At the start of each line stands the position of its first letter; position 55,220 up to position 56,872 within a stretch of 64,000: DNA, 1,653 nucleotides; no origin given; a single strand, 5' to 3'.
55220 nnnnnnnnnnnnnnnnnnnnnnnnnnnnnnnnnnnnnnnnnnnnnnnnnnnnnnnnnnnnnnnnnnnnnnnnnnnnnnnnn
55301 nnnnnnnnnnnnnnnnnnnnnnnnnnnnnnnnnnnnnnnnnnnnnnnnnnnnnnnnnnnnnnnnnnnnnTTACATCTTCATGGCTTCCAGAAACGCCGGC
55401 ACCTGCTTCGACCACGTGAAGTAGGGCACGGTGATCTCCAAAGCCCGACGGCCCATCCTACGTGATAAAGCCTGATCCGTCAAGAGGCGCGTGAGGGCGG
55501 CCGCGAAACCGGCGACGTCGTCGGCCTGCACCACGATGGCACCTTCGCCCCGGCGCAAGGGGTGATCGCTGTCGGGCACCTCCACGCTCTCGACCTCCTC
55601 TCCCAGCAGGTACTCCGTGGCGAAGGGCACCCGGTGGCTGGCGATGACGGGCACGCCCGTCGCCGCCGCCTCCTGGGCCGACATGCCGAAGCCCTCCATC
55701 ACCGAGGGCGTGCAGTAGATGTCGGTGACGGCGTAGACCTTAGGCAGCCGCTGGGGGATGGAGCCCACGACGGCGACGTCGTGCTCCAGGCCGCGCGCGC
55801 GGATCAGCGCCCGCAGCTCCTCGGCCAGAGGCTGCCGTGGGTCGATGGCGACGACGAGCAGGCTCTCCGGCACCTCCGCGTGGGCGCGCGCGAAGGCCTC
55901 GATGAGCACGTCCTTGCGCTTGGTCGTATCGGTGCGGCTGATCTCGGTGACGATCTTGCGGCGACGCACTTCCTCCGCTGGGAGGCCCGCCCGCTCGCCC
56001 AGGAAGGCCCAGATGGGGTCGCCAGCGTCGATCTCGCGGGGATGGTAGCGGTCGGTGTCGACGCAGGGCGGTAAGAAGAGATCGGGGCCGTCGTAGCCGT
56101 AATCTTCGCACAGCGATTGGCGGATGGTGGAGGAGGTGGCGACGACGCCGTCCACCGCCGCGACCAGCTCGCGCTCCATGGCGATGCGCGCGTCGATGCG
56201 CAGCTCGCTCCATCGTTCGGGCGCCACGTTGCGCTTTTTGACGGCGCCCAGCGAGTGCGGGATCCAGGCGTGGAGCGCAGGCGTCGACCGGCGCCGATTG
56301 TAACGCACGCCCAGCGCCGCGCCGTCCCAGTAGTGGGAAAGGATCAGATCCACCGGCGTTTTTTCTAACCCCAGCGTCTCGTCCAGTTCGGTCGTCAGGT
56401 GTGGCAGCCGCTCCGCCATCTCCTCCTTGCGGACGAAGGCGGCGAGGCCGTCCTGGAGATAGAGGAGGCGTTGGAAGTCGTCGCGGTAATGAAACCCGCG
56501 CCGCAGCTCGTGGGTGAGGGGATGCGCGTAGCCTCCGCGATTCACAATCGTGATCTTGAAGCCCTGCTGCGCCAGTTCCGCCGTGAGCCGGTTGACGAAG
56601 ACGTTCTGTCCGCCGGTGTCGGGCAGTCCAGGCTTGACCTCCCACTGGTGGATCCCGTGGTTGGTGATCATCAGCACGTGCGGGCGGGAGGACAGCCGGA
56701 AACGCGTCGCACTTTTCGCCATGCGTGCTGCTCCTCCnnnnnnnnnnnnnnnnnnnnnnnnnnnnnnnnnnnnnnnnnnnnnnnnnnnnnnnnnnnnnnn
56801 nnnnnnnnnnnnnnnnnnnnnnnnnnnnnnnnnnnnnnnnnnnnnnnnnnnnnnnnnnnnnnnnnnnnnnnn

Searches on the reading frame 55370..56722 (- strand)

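Call 11: search_protein_families(library=pfam, proteins=[window:55370-56722:-], max_evalue=0.001)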
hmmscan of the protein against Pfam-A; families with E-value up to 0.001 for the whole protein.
window:55370-56722:- (450 aa): 6 families
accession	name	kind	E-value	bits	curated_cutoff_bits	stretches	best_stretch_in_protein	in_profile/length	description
PF00534.26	Glycos_transf_1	-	3.6e-23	82.4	26.4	1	254-427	14-169/172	Glycosyl transferases group 1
PF13692.12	Glyco_trans_1_4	-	3e-20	73.4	27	1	258-416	4-142/142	Glycosyl transferases group 1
PF13439.12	Glyco_transf_4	-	1.8e-11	44.8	28.5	1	37-225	2-170/170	Glycosyltransferase Family 4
PF20706.3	GT4-conflict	-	7.5e-11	42.1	26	1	171-441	128-382/385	Family 4 Glycosyltransferase in conflict systems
PF13579.12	Glyco_trans_4_4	-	2.9e-10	41.1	29.7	1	37-210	1-147/158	Glycosyl transferase 4-like domain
PF13524.12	Glyco_trans_1_2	-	0.00045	20.6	25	0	315-445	16-143/144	Glycosyl transferase-like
